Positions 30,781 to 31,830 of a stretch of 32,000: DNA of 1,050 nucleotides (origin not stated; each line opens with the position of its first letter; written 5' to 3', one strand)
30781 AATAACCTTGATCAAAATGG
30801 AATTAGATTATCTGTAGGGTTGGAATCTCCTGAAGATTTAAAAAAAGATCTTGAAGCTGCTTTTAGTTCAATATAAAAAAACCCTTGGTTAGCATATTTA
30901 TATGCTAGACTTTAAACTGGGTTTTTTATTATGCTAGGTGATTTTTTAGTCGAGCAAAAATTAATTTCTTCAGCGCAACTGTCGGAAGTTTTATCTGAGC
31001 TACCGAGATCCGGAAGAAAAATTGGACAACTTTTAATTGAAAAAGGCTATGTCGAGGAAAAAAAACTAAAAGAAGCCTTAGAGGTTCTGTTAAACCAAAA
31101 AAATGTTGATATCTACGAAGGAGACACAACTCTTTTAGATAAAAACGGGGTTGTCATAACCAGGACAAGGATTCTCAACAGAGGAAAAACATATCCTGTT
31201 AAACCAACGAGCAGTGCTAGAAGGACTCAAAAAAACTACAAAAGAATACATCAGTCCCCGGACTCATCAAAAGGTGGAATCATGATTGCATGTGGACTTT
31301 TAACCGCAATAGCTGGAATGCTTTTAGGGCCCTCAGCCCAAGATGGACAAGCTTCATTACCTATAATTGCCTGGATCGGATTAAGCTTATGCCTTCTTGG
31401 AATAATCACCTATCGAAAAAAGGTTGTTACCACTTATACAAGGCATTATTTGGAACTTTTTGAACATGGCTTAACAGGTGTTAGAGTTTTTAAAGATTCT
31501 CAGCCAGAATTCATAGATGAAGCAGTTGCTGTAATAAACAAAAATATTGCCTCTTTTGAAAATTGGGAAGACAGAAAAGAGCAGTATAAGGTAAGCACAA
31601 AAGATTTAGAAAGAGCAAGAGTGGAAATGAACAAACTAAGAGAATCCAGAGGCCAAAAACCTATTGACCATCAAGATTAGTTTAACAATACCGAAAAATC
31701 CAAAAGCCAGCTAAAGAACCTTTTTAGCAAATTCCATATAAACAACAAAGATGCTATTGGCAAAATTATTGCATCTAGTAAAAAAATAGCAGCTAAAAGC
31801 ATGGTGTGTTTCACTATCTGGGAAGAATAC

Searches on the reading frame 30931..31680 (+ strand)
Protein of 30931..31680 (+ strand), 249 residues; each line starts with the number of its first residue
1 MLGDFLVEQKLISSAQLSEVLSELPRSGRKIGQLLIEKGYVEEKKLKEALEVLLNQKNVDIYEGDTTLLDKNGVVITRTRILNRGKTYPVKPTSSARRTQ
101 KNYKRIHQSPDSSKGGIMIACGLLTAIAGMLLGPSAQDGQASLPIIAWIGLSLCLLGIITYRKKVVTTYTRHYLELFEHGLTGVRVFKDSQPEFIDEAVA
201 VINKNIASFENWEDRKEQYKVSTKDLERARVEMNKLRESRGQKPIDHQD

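Call 74: find_encoding_contigs(protein=window:30931-31680:+, flank=10000, max_places=1)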
Protein window:30931-31680:+ (249 aa): 6 contigs read that carry it; 1 place shown.
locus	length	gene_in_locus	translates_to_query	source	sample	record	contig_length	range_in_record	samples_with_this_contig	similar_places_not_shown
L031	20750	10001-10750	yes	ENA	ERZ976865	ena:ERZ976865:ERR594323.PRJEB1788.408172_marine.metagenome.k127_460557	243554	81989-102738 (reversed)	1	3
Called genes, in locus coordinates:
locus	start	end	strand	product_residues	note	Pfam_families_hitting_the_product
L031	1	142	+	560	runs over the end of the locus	PF00501:AMP-binding, PF13193:AMP-binding_C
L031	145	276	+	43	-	-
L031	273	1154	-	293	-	PF00766:ETF_alpha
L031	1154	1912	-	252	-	PF01012:ETF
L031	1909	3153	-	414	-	PF02771:Acyl-CoA_dh_N, PF22924:ACOX_C_alpha1 (faint), PF02770:Acyl-CoA_dh_M, PF00441:Acyl-CoA_dh_1, PF08028:Acyl-CoA_dh_2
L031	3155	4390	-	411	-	PF00109:ketoacyl-synt, PF02801:Ketoacyl-synt_C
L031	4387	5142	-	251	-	PF00106:adh_short, PF08659:KR, PF13561:adh_short_C2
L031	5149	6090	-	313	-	PF00698:Acyl_transf_1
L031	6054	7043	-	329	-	PF08545:ACP_syn_III, PF08541:ACP_syn_III_C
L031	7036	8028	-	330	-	PF02504:FA_synthesis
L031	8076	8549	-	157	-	PF27546:MICAH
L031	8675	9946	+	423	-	PF01053:Cys_Met_Meta_PP, PF00155:Aminotran_1_2 (weak), PF06838:Met_gamma_lyase (weak)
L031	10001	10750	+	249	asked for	-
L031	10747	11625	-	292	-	-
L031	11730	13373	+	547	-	PF13667:ThiC-associated (weak), PF01964:ThiC_Rad_SAM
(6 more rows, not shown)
